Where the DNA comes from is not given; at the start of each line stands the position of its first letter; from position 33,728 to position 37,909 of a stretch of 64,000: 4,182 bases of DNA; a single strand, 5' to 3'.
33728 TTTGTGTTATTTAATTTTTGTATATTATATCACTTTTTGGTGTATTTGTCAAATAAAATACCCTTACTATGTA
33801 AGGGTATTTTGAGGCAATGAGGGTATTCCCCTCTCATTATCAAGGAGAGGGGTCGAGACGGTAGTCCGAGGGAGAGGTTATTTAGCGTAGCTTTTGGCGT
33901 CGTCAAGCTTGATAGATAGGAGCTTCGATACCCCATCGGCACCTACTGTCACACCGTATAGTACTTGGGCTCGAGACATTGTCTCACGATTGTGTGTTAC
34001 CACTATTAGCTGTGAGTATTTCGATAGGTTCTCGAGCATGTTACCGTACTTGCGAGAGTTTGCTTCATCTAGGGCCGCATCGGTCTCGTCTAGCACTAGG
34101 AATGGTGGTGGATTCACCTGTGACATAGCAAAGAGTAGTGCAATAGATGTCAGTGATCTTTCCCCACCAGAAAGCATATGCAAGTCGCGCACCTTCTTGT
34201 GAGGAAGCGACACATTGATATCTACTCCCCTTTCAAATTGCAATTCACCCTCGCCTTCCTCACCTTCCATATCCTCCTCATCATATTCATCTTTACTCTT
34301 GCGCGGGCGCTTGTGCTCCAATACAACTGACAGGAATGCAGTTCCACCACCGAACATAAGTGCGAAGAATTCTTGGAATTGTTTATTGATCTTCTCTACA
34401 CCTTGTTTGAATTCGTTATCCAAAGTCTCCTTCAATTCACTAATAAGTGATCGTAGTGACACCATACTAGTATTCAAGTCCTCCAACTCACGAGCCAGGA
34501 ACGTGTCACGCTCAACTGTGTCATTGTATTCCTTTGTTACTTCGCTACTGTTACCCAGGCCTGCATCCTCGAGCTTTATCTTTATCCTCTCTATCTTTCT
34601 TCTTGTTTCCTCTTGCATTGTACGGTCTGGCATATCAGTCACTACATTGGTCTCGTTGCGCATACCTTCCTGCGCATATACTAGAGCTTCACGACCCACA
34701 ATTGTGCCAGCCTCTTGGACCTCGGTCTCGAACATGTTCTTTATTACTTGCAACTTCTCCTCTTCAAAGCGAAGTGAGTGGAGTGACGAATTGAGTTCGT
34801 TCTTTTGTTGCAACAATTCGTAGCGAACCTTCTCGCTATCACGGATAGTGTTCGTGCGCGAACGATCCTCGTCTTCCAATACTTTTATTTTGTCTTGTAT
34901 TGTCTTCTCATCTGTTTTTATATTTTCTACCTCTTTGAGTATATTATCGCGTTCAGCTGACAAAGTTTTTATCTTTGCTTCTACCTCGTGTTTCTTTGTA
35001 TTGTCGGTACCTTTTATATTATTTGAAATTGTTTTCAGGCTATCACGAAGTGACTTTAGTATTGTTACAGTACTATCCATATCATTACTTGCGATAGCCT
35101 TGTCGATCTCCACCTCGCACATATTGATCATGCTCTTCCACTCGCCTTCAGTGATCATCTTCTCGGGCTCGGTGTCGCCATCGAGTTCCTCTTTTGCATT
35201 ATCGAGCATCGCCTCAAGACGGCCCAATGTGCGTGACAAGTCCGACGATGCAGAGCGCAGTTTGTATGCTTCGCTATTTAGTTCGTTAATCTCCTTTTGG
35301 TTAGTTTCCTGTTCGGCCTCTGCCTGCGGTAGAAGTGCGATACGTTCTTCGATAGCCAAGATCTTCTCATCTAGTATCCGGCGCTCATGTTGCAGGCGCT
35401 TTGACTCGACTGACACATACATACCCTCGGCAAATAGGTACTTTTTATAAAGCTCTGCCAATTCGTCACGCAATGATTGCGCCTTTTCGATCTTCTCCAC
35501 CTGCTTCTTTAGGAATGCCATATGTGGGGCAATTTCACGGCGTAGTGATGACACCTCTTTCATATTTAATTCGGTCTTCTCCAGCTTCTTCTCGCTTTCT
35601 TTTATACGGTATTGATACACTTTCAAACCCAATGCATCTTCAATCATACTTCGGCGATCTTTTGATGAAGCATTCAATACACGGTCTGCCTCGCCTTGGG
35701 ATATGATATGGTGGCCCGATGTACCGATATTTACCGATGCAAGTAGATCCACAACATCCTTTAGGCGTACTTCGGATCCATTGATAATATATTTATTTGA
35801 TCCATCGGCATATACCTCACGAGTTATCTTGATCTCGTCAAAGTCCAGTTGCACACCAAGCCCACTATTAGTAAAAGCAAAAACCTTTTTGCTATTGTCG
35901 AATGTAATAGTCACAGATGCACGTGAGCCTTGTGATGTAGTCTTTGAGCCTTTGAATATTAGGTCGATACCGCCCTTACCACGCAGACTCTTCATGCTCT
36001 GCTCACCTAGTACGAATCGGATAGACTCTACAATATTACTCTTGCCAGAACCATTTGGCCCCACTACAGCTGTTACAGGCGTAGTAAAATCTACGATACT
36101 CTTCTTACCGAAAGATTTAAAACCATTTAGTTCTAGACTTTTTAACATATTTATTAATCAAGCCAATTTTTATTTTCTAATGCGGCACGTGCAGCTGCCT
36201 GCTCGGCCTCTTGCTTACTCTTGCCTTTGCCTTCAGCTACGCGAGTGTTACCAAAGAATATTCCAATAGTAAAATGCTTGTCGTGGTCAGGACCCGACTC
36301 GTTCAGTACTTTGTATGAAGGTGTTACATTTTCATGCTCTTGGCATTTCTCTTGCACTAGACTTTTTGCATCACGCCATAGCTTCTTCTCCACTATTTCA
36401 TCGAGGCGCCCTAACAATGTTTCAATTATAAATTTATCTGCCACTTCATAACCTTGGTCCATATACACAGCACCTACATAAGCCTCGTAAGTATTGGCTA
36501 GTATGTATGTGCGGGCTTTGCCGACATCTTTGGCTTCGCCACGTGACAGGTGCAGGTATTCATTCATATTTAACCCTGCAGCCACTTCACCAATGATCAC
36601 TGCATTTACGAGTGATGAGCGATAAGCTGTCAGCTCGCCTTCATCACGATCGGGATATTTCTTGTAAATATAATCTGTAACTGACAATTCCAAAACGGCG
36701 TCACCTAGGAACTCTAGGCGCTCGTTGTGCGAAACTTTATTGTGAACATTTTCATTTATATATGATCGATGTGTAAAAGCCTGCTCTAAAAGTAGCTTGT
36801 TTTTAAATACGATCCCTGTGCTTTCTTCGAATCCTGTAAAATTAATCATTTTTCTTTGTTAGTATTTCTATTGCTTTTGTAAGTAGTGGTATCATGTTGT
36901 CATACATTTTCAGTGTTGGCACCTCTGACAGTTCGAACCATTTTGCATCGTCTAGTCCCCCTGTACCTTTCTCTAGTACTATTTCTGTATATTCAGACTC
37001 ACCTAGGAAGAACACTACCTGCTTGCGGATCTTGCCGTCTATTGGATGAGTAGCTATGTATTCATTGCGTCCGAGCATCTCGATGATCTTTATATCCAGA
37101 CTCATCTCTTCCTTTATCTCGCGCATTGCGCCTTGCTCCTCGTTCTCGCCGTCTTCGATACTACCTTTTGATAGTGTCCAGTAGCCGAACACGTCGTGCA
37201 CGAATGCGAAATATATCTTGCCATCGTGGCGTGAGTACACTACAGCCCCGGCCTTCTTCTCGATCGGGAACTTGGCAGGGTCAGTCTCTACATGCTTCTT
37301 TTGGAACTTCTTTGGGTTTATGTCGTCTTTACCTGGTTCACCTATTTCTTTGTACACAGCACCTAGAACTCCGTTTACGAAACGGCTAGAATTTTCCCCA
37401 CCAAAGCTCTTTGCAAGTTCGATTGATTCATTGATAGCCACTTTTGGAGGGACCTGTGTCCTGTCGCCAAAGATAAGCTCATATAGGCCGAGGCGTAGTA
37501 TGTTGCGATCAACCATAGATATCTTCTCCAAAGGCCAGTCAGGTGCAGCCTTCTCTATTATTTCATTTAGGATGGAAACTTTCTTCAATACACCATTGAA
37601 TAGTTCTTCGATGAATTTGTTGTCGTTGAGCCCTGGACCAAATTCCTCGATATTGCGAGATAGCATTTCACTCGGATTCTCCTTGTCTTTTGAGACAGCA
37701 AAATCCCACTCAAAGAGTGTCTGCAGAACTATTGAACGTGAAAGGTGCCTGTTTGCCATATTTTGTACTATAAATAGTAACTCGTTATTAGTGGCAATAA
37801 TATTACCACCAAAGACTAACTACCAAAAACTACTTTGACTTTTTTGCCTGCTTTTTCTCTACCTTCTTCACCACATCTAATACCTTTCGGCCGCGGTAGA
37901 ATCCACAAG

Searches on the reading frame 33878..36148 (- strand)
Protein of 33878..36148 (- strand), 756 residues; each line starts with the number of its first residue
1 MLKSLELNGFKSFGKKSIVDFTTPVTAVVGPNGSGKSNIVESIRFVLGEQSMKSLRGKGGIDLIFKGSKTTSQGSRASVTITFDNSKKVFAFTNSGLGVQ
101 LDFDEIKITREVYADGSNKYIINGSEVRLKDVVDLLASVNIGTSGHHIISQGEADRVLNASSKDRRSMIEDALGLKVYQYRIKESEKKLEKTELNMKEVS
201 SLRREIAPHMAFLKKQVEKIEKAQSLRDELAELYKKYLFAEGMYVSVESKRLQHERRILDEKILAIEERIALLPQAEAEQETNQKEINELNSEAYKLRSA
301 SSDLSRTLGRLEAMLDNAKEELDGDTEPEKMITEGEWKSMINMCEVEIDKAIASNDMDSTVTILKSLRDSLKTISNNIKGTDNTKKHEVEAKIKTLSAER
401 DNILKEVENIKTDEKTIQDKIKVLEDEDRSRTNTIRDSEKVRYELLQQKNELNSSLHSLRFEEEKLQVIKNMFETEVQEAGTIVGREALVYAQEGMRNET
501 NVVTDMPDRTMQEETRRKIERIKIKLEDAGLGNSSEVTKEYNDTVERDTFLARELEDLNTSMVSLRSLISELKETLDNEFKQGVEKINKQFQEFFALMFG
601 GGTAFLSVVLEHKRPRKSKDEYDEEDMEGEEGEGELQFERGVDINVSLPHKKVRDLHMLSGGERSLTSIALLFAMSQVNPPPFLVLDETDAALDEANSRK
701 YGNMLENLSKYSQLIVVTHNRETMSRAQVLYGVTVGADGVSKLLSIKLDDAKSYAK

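Call 12: search_protein_families(library=pfam, proteins=[window:33878-36148:-], max_evalue=0.001)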
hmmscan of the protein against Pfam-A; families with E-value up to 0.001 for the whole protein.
window:33878-36148:- (756 aa): 5 families
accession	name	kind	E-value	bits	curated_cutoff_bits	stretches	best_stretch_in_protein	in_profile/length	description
PF02463.25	SMC_N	-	8.5e-63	212.2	40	1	1-741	1-219/220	RecF/RecN/SMC N terminal domain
PF13476.12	AAA_23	-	5.1e-20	73.4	27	1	4-236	1-199/201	AAA domain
PF13175.12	AAA_15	-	5.6e-13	49.7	32.1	1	1-323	1-265/374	AAA ATPase domain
PF13304.12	AAA_21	-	2.9e-11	44.4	27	1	25-85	1-67/304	AAA domain, putative AbiEii toxin, Type IV TA system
PF13555.12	AAA_29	-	0.00078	19.6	27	0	2-47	1-46/61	P-loop containing region of AAA domain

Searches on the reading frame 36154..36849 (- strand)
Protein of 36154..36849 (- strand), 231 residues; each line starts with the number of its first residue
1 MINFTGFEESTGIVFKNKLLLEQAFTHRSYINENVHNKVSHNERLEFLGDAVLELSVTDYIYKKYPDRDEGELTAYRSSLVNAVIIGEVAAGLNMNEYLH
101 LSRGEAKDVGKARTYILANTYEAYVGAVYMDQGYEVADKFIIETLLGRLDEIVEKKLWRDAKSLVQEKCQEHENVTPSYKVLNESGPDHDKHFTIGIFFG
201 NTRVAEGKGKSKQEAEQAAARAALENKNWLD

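Call 12: search_protein_families(library=pfam, proteins=[window:36154-36849:-], max_evalue=0.001)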
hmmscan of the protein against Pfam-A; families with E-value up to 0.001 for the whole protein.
window:36154-36849:- (231 aa): 5 families
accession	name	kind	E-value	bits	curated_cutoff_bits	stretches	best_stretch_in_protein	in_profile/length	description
PF14622.11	Ribonucleas_3_3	-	4.2e-37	127.6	35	1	18-148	2-127/128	Ribonuclease-III-like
PF00636.31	Ribonuclease_3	-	1.4e-24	87.2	27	1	43-133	1-102/102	Ribonuclease III domain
PF00035.32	dsrm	-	8.3e-17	62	23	1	161-226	1-65/66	Double-stranded RNA binding motif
PF22935.1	RM44_endonuclase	-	8.9e-05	23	27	1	17-99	19-116/139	Large ribosomal subunit protein mL44, endonuclease domain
PF14709.13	DND1_DSRM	-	0.00053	20.7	25.7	0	160-223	2-72/80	double strand RNA binding domain from DEAD END PROTEIN 1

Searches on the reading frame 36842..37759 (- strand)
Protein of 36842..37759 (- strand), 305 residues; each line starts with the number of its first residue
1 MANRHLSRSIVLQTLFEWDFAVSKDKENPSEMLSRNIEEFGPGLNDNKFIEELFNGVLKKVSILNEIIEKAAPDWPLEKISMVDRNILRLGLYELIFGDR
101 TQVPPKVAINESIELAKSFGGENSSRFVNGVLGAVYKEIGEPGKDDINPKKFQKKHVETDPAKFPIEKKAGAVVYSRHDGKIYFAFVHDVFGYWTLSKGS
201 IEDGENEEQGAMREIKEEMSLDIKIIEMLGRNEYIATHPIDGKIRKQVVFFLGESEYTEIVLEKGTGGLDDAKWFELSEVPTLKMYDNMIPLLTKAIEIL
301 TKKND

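Call 12: search_protein_families(library=pfam, proteins=[window:36842-37759:-], max_evalue=0.001)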
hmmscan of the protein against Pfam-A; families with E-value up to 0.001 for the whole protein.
window:36842-37759:- (305 aa): 2 families
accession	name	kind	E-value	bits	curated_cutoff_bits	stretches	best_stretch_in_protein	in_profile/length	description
PF01029.23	NusB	-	2.3e-33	115.8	23.1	1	7-137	3-133/133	NusB family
PF00293.34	NUDIX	-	3.8e-13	50.1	21.1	1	191-288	27-126/134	NUDIX domain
